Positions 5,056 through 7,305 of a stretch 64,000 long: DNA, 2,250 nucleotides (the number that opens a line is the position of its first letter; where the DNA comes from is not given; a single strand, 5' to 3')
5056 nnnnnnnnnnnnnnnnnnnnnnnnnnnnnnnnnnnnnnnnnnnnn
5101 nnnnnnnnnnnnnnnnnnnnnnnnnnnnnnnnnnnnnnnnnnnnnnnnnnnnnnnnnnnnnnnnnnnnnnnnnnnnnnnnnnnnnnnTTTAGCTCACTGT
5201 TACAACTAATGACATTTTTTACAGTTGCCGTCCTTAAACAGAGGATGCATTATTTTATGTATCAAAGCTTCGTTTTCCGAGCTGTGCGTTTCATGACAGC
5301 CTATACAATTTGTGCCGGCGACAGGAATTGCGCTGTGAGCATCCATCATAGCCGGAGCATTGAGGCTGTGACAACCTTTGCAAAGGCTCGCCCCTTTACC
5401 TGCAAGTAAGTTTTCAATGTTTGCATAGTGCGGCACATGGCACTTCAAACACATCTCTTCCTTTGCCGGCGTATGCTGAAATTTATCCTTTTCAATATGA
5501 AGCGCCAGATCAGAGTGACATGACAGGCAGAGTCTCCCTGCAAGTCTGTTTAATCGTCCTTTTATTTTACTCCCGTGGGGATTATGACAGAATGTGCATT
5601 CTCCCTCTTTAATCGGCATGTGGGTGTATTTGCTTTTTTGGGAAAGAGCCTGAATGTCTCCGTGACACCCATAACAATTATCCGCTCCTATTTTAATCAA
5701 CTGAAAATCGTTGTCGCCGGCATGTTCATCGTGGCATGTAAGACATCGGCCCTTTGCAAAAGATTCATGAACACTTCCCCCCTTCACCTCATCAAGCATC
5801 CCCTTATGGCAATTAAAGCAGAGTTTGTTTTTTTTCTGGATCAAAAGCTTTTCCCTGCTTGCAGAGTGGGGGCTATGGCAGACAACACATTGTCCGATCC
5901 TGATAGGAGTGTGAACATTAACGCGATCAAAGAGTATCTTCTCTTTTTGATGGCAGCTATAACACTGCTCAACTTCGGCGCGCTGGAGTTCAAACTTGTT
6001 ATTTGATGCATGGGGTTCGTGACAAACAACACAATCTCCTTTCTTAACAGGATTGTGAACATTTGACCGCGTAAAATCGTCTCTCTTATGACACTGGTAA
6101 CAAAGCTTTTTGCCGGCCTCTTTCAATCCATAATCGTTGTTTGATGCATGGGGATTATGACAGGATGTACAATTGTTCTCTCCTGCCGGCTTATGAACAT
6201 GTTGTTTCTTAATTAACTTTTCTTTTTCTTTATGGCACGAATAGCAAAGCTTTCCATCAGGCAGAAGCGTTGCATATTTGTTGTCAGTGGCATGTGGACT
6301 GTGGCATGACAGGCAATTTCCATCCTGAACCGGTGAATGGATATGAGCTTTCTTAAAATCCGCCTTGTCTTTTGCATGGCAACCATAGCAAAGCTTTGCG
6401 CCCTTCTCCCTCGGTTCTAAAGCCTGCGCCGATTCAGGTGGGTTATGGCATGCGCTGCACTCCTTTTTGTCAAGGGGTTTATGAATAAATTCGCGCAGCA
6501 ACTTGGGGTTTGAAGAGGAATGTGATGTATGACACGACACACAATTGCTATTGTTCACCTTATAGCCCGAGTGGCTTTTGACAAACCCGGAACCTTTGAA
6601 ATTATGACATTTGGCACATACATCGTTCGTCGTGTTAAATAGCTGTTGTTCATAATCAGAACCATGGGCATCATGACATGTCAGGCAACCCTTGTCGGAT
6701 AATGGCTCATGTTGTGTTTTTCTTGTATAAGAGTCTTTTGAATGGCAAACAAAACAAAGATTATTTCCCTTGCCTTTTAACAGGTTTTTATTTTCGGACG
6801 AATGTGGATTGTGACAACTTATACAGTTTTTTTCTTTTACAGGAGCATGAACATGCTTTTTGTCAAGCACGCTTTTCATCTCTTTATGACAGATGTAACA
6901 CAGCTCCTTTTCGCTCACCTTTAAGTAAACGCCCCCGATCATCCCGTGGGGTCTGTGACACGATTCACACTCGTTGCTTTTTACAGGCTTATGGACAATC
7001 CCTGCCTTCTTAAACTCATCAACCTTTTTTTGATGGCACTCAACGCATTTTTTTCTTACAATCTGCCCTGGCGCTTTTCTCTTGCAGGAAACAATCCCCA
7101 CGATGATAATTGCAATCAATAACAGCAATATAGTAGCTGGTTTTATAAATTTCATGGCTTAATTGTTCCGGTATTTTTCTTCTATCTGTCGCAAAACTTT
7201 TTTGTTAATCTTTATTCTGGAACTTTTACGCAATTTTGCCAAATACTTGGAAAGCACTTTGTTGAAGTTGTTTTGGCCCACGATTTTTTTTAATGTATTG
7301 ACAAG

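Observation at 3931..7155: Tandem 26-haem and 16-haem cytochromes built from about 21 copies of one 50-aa two-haem unit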

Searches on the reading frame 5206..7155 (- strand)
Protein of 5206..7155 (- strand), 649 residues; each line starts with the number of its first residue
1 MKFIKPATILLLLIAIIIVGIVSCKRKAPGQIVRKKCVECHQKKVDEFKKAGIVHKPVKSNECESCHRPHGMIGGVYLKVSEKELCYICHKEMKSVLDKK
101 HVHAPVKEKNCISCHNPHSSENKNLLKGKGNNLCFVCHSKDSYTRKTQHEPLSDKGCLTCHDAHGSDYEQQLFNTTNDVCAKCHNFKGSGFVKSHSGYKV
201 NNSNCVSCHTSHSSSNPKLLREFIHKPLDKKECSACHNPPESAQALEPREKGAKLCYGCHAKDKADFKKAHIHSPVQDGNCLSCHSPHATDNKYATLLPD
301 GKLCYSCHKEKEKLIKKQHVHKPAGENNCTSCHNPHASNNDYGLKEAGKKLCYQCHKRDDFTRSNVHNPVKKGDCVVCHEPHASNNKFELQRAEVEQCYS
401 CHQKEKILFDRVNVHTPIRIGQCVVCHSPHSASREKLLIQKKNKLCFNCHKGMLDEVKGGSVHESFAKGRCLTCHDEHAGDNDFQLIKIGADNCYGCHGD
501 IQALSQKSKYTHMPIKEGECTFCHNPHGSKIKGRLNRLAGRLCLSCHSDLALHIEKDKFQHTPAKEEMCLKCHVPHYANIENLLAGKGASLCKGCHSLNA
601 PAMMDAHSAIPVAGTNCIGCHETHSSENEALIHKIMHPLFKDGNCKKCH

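Call 4: search_protein_families(library=pfam, proteins=[window:5206-7155:-], max_evalue=0.01)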
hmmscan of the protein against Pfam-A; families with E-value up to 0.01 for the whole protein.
window:5206-7155:- (649 aa): 6 families
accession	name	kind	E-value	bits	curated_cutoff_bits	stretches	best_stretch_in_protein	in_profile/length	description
PF09699.15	Paired_CXXCH_1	-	3.8e-140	455.8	20.6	13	103-141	1-39/41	Doubled CXXCH motif (Paired_CXXCH_1)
PF14522.11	Cytochrome_C7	-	2.5e-27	94.9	24.8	7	34-91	13-67/67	Cytochrome c7 and related cytochrome c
PF14537.11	Cytochrom_c3_2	-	6.4e-24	84.7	25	4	469-547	7-78/79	Cytochrome c3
PF22113.1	Mtrc-MtrF_II-IV_dom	-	2.8e-17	63.2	30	2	132-288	7-166/176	Outer membrane cytochrome MtrC/MtrF-like, domains II/IV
PF02085.21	Cytochrom_CIII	-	3e-13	50.4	22.9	1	47-138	17-101/101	Class III cytochrome C family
PF22678.1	Cytochrom_c_NrfB-like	-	5.9e-06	27.1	27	0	435-485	25-75/89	Cytochrome c-type protein NrfB-like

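Call 5: search_protein_families(library=ncbifam, proteins=[window:5206-7155:-], max_evalue=0.01)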
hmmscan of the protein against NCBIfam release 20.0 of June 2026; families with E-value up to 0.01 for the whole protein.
window:5206-7155:- (649 aa): 9 families
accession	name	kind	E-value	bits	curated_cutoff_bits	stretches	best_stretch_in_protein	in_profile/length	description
TIGR01905.1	paired_CXXCH_1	subfamily_domain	2e-134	437.3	25.2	13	103-141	1-39/41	doubled CXXCH domain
TIGR03508.1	decahem_SO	subfamily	1.1e-79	267.5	192.2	5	440-606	67-229/258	DmsE family decaheme c-type cytochrome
NF041028.1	decahem_GSU2203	exception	7.7e-64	215.9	325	5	302-452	102-254/317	GSU2203 family decaheme c-type cytochrome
TIGR03507.1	decahem_SO1788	subfamily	5.3e-19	68.1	209.3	6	47-120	233-307/672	OmcA/MtrC family decaheme c-type cytochrome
NF045713.1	CxxCH_16_HmcA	equivalog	1e-14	54.1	400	4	32-187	109-255/541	sulfate respiration complex hexadecaheme cytochrome HmcA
TIGR03153.1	cytochr_NrfH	equivalog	2.8e-14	53.3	134.2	2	247-358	22-135/138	cytochrome c nitrite reductase small subunit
NF045722.1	c3_cytochr_TmcA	equivalog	7.5e-09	35.5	114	1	134-192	60-118/125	acidic tetraheme cytochrome c3 TmcA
NF047727.1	4hemeCytCCctA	equivalog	5.2e-05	23.3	180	0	468-531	37-94/109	tetraheme c-type cytochrome CctA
TIGR03146.1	cyt_nit_nrfB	equivalog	0.00073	19.8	166.6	0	488-550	81-144/145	cytochrome c nitrite reductase pentaheme subunit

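Call 9: find_encoding_contigs(protein=window:5206-7155:-, flank=10000, max_places=6)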
Protein window:5206-7155:- (649 aa): no gene with exactly this product is on record in the collection.

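Call 10: find_homologous_proteins(query=window:5206-7155:-, max_evalue=1e-10)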
Query window:5206-7155:- (649 aa): 3393 proteins with E <= 1e-10 among 8000 candidates; the best 120 are listed.
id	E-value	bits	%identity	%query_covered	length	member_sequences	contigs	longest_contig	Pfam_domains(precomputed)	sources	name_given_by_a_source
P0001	5.4e-182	625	34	95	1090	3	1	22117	PF09699.16,PF14537.12,PF22678.2,PF02085.22,PF14522.12,PF22113.2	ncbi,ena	-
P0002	3.0e-178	612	30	95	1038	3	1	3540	PF09699.16,PF14537.12,PF13435.12,PF22678.2,PF02085.22,PF14522.12,PF22113.2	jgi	-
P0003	5.4e-173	595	34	96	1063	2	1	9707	PF09699.16,PF14537.12,PF13435.12,PF22678.2,PF02085.22,PF14522.12,PF22113.2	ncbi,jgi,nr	ncbi:MAG: hypothetical protein GXO93_04010 [FCB group bacterium]|nr:hypothetical protein [FCB group 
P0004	7.2e-173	595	36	98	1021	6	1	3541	PF09699.16,PF14537.12,PF02085.22,PF14522.12,PF22113.2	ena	-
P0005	8.2e-173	594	31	100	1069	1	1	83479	PF09699.16,PF14537.12,PF22678.2,PF02085.22,PF14522.12,PF22113.2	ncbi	-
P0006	4.1e-171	589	30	99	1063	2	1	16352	PF09699.16,PF14537.12,PF13435.12,PF22678.2,PF02085.22,PF14522.12,PF22113.2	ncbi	-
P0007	1.1e-164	568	30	100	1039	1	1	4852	PF09699.16,PF14537.12,PF22678.2,PF02085.22,PF14522.12,PF22113.2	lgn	-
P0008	2.0e-162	560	30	99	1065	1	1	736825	PF09699.16,PF14537.12,PF22678.2,PF02085.22,PF14522.12,PF22113.2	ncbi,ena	-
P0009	4.2e-162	559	35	95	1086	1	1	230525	PF09699.16,PF14537.12,PF22678.2,PF02085.22,PF14522.12,PF22113.2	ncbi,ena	-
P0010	2.1e-158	547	32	98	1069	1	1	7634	PF09699.16,PF14537.12,PF13435.12,PF22678.2,PF02085.22,PF14522.12,PF22113.2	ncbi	-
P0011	2.8e-158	546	35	99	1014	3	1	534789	PF09699.16,PF14537.12,PF22678.2,PF02085.22,PF14522.12,PF22113.2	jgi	-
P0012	1.0e-157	544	33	95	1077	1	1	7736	PF09699.16,PF14537.12,PF22678.2,PF02085.22,PF14522.12,PF22113.2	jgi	jgi:predicted CXXCH cytochrome family protein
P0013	1.1e-157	544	32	99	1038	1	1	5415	PF09699.16,PF14537.12,PF14522.12,PF22113.2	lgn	-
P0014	7.9e-157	542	37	95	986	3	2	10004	PF09699.16,PF14537.12,PF22678.2,PF02085.22,PF14522.12,PF22113.2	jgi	jgi:predicted CXXCH cytochrome family protein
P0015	8.3e-157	541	32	99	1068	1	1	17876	PF09699.16,PF14537.12,PF13435.12,PF22678.2,PF02085.22,PF14522.12,PF22113.2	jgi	jgi:predicted CXXCH cytochrome family protein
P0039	6.9e-143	495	33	99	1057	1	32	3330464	PF09699.16,PF14537.12,PF02085.22,PF14522.12,PF22113.2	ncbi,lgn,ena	-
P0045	5.7e-136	473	30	99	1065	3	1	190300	PF09699.16,PF14537.12,PF22678.2,PF02085.22,PF14522.12,PF22113.2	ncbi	ncbi:MAG: cytochrome c3 family protein [Candidatus Zixiibacteriota bacterium]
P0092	5.9e-111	390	34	99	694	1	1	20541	PF09699.16,PF14537.12,PF02085.22,PF14522.12,PF22113.2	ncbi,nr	ncbi:MAG: hypothetical protein C0618_00410 [Desulfuromonas sp.]|nr:MAG: hypothetical protein C0618_0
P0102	1.3e-106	376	32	100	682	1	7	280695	PF09699.16,PF14537.12,PF02085.22,PF14522.12,PF22113.2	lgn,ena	-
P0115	1.1e-102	363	34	95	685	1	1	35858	PF09699.16,PF14537.12,PF22678.2,PF02085.22,PF14522.12,PF22113.2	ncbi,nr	ncbi:MAG: hypothetical protein HY049_15500 [Acidobacteria bacterium]|nr:hypothetical protein [Acidob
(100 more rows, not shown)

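Call 16: search_solved_structures(query=window:5206-7155:-, max_evalue=0.001)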
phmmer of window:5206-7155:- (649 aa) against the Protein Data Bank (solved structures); distinct sequences matched with E-value up to 0.001: 4.
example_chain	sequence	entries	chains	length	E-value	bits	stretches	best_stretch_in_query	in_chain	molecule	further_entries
6r2q_A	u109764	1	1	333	1.1e-16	63.5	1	61-146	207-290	Cystathionine beta-synthase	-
9eov_A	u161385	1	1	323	4.3e-06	28.4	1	174-335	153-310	Extracellular iron oxide respiratory system surface decaheme cytochrome c component MtrC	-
7o7g_A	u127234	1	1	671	1.3e-05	26.9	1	174-337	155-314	Extracellular iron oxide respiratory system surface decaheme cytochrome c component MtrC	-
8qc9_A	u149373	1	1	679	2.4e-05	26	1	174-337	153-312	Extracellular iron oxide respiratory system surface decaheme cytochrome c component MtrC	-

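Call 37: find_related_loci(query=window:5206-7155:-, collection=genome_contigs, flank=10000)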
Query window:5206-7155:- (649 aa) in genome_contigs; peptide patterns used: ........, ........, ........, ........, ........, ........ (x = any residue, [..] = any of these).
57 stretches matched a pattern; 8 encode a relative of the query (tblastn E <= 1e-3); 8 distinct loci.
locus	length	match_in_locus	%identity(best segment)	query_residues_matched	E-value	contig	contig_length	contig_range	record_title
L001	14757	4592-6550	82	1-649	0e+0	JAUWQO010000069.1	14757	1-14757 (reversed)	MAG: Desulfobacterales bacterium isolate CSMAG_2504 CSMAG_2504_k141_442575_length_14757_cov_24.0665, whole genome shotgu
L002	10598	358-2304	79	1-649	0e+0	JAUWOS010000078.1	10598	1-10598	MAG: Desulfobacterales bacterium isolate CSMAG_2456 CSMAG_2456_k141_496831_length_10598_cov_8.3665, whole genome shotgun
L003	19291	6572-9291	75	1-649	0e+0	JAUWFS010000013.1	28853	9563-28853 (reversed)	MAG: Deltaproteobacteria bacterium isolate CSMAG_2222 CSMAG_2222_k141_1383446_length_28853_cov_14.9571, whole genome sho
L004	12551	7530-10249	75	1-649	0e+0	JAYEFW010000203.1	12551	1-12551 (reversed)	MAG: Thermodesulfobacteriota bacterium isolate MAG262 MAG262_203, whole genome shotgun sequence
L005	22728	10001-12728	77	1-649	0e+0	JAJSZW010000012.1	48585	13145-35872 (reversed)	MAG: Deltaproteobacteria bacterium isolate SM7059A Ga0402080_034, whole genome shotgun sequence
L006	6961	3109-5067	74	1-649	0e+0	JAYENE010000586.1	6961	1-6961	MAG: Thermodesulfobacteriota bacterium isolate MAG063 MAG063_586, whole genome shotgun sequence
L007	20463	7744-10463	75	1-649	0e+0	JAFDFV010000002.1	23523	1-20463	MAG: Deltaproteobacteria bacterium isolate Meg22_02_Bin_90 Meg22_02_Bin_90_scaffold_1183, whole genome shotgun sequence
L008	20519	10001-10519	31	36-334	3e-5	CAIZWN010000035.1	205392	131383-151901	MAG: uncultured Myxococcales bacterium isolate Loc080925-8-8m_bin-466 genome assembly, contig: bin-466:35/84, whole geno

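Call 40: find_encoding_contigs(protein=P0092, flank=10000, max_places=2)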
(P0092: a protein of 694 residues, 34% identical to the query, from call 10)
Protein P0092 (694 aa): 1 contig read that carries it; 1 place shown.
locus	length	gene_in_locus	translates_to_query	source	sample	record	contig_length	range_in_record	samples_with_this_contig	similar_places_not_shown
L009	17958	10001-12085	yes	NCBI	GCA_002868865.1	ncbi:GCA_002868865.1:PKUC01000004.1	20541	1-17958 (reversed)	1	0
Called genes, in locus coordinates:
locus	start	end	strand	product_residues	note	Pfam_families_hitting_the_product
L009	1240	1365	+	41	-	PF02082:Rrf2 (weak)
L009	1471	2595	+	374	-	PF17170:DUF5128 (faint), PF01436:NHL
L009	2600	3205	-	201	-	-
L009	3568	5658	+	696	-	-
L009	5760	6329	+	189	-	PF13036:LpoB (weak), PF03783:CsgG (faint)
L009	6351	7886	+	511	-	PF13860:FlgD_ig (faint)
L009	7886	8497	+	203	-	-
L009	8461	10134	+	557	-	PF13145:Rotamase_2 (weak), PF00639:Rotamase (faint), PF13145:Rotamase_2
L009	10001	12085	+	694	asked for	PF22113:Mtrc-MtrF_II-IV_dom (faint), PF02085:Cytochrom_CIII (faint), PF14522:Cytochrome_C7 (faint), PF09699:Paired_CXXCH_1, PF14537:Cytochrom_c3_2 (weak), PF09699:Paired_CXXCH_1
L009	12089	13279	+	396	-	PF02085:Cytochrom_CIII (faint), PF14522:Cytochrome_C7 (faint), PF14537:Cytochrom_c3_2 (faint), PF22113:Mtrc-MtrF_II-IV_dom (faint), PF22678:Cytochrom_c_NrfB-like (faint), PF09699:Paired_CXXCH_1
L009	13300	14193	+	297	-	-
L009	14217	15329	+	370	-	PF09699:Paired_CXXCH_1 (faint)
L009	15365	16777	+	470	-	-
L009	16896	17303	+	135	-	PF00072:Response_reg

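Call 41: find_encoding_contigs(protein=P0115, flank=10000, max_places=2)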
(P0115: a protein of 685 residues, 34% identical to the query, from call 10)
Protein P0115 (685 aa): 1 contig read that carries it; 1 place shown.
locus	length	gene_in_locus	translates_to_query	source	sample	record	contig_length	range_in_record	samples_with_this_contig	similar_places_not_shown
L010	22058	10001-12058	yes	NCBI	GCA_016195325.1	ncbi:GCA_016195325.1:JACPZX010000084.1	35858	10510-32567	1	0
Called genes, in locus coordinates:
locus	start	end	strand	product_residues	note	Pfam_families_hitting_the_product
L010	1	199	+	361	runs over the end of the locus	-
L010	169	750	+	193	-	PF13517:FG-GAP_3 (faint)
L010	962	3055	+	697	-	-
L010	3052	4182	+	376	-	-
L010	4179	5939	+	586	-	PF13616:Rotamase_3, PF00639:Rotamase, PF13145:Rotamase_2, PF13616:Rotamase_3, PF00639:Rotamase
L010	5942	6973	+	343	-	PF08450:SGL (faint), PF17170:DUF5128 (faint), PF01436:NHL (faint)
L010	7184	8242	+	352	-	PF09699:Paired_CXXCH_1 (faint), PF14522:Cytochrome_C7 (faint)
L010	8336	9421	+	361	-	PF10282:Lactonase (faint), PF21783:YNCE (faint), PF02239:Cytochrom_D1 (weak)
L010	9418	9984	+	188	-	-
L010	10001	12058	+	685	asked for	PF22113:Mtrc-MtrF_II-IV_dom (faint), PF02085:Cytochrom_CIII (faint), PF14522:Cytochrome_C7 (faint), PF14537:Cytochrom_c3_2 (faint), PF22678:Cytochrom_c_NrfB-like (faint), PF09699:Paired_CXXCH_1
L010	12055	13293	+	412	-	PF02085:Cytochrom_CIII (faint), PF14522:Cytochrome_C7 (faint), PF22678:Cytochrom_c_NrfB-like (faint), PF14537:Cytochrom_c3_2 (faint), PF09699:Paired_CXXCH_1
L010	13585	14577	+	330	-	PF00034:Cytochrom_C, PF13442:Cytochrome_CBB3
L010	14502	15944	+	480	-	PF00115:COX1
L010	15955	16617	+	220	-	PF02433:FixO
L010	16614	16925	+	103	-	-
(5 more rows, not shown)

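Call 42: find_encoding_contigs(protein=P0045, flank=10000, max_places=2)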
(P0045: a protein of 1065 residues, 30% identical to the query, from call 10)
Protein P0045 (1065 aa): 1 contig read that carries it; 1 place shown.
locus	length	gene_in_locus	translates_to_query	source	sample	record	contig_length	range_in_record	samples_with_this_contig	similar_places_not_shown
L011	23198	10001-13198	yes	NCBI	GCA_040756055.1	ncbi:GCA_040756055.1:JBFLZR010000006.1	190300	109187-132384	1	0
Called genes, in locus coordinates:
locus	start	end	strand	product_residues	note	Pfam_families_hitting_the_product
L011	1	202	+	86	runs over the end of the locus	-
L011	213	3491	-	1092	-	PF26549:Tricorn_N, PF07676:PD40 (weak), PF26549:Tricorn_N, PF26550:Tricorn_2nd, PF07676:PD40, PF14684:Tricorn_C1, PF14685:PDZ_Tricorn, PF03572:Peptidase_S41, +3 more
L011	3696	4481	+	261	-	-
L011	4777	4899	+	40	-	-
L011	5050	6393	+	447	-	PF04055:Radical_SAM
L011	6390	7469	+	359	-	PF04055:Radical_SAM, PF13186:SPASM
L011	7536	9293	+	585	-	PF00664:ABC_membrane, PF00005:ABC_tran, PF02463:SMC_N (faint)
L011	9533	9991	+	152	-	-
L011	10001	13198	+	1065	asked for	PF02085:Cytochrom_CIII (faint), PF14522:Cytochrome_C7 (faint), PF14537:Cytochrom_c3_2 (faint), PF22678:Cytochrom_c_NrfB-like (faint), PF09699:Paired_CXXCH_1, PF22113:Mtrc-MtrF_II-IV_dom (weak), PF09699:Paired_CXXCH_1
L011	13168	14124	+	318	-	PF01436:NHL (faint)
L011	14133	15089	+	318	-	PF03264:Cytochrom_NNT (faint), PF14522:Cytochrome_C7 (faint), PF09699:Paired_CXXCH_1 (weak), PF13442:Cytochrome_CBB3 (faint), PF14537:Cytochrom_c3_2 (faint), PF09699:Paired_CXXCH_1 (weak)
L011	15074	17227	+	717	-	PF14537:Cytochrom_c3_2 (faint), PF22113:Mtrc-MtrF_II-IV_dom (faint), PF14522:Cytochrome_C7 (faint), PF09699:Paired_CXXCH_1 (weak)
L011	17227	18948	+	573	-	-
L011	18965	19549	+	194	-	-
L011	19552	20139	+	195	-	-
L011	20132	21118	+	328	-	PF01436:NHL (faint), PF17170:DUF5128 (faint)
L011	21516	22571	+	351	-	PF14522:Cytochrome_C7 (faint), PF22113:Mtrc-MtrF_II-IV_dom (faint), PF09699:Paired_CXXCH_1 (faint)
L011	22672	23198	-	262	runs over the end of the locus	PF14522:Cytochrome_C7 (faint), PF09699:Paired_CXXCH_1 (faint), PF14537:Cytochrom_c3_2 (faint)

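Call 45: find_homologous_proteins(query=P0092, max_evalue=1e-50)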
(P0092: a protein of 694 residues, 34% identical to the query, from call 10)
Query P0092 (694 aa): 528 proteins with E <= 1e-50 among 8000 candidates; the best 120 are listed.
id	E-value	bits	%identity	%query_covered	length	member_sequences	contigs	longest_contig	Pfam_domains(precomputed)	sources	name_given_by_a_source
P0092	0.0e+0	1632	100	100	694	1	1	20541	PF09699.16,PF14537.12,PF02085.22,PF14522.12,PF22113.2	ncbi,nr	ncbi:MAG: hypothetical protein C0618_00410 [Desulfuromonas sp.]|nr:MAG: hypothetical protein C0618_0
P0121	4.9e-287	972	63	94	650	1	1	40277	PF09699.16,PF14537.12,PF02085.22,PF14522.12,PF22113.2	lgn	-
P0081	3.4e-281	953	61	94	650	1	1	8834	PF09699.16,PF14537.12,PF02085.22,PF14522.12,PF22113.2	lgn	-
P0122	3.6e-273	927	59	94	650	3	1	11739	PF09699.16,PF14537.12,PF02085.22,PF14522.12,PF22113.2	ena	-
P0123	2.4e-266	904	59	91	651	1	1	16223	PF09699.16,PF14537.12,PF02085.22,PF14522.12,PF22113.2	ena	-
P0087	1.7e-256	872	57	91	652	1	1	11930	PF09699.16,PF14537.12,PF02085.22,PF14522.12,PF22113.2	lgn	-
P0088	1.1e-217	743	51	92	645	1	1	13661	PF09699.16,PF14537.12,PF02085.22,PF14522.12,PF22113.2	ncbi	-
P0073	2.6e-198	679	47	92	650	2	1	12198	PF09699.16,PF14537.12,PF22678.2,PF02085.22,PF14522.12,PF22113.2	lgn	-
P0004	6.4e-185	635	38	91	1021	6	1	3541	PF09699.16,PF14537.12,PF02085.22,PF14522.12,PF22113.2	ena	-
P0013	1.9e-180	620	32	93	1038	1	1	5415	PF09699.16,PF14537.12,PF14522.12,PF22113.2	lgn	-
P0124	3.9e-179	616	45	89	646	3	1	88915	PF09699.16,PF14537.12,PF02085.22,PF14522.12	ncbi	ncbi:MAG: cytochrome c3 family protein [Desulfuromonadales bacterium]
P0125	9.2e-172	591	33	91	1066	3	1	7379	PF09699.16,PF14537.12,PF22678.2,PF02085.22,PF14522.12,PF22113.2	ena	-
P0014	1.3e-170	588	35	89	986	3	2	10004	PF09699.16,PF14537.12,PF22678.2,PF02085.22,PF14522.12,PF22113.2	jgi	jgi:predicted CXXCH cytochrome family protein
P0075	4.3e-166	573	41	93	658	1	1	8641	PF09699.16,PF14537.12,PF22678.2,PF02085.22,PF14522.12,PF22113.2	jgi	-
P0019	1.2e-162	561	33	93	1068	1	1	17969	PF09699.16,PF14537.12,PF22678.2,PF02085.22,PF14522.12,PF22113.2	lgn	-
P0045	8.3e-155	535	35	88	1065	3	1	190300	PF09699.16,PF14537.12,PF22678.2,PF02085.22,PF14522.12,PF22113.2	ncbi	ncbi:MAG: cytochrome c3 family protein [Candidatus Zixiibacteriota bacterium]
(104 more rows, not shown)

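Call 61: predict_structure(alignment_id=A1)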
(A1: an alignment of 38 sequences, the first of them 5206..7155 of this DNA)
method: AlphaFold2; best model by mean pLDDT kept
length: 649 residues; sequences in the alignment: 38
mean_pLDDT: 88.7   pTM: 0.68
mean pLDDT of the five models: 88.7, 87.3, 86.8, 81.3, 79.2
residues with pLDDT >= 90: 433; 70-90: 181; 50-70: 23; < 50: 12
segments of 3 or more residues with pLDDT < 50: 1-5, 24-29
pLDDT, mean of each block of 10 residues (from residue 1): 52 69 50 78 94 95 91 84 90 94 94 95 92 91 92 88 94 93 92 93 87 93 93 94 92 87 85 91 94 93 94 89 93 94 92 83 88 91 93 93 91 92 93 94 91 77 86 92 90 92 95 92 88 88 90 79 92 95 91 89 88 83 91 85 76
secondary structure, 60 per line:
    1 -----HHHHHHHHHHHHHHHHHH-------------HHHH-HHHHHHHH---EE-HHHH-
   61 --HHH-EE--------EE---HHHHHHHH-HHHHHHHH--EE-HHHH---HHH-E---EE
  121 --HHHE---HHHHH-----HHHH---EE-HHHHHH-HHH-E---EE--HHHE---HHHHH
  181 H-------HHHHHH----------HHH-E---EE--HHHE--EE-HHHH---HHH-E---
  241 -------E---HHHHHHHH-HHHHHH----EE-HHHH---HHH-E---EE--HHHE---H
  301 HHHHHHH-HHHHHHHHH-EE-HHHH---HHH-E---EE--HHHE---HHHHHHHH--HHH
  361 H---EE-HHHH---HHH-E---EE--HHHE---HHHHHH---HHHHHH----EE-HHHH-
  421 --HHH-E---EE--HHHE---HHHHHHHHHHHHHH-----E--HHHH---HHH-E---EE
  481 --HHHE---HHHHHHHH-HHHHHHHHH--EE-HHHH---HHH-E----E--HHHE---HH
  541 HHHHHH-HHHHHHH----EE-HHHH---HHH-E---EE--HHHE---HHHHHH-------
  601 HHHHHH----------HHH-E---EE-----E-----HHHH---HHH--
elements in order: H6-23 H37-40 H42-49 H56-59 H82-89 H91-98 H104-107 H130-134 H140-143 H150-155 H176-181 H189-194 H226-229 H252-259 H261-266 H274-277 H300-307 H309-317 H322-325 H348-355 H358-361 H368-371 H394-399 H403-408 H416-419 H442-455 H464-467 H490-497 H499-507 H513-516 H539-546 H548-554 H562-565 H588-593 H601-606 H638-641
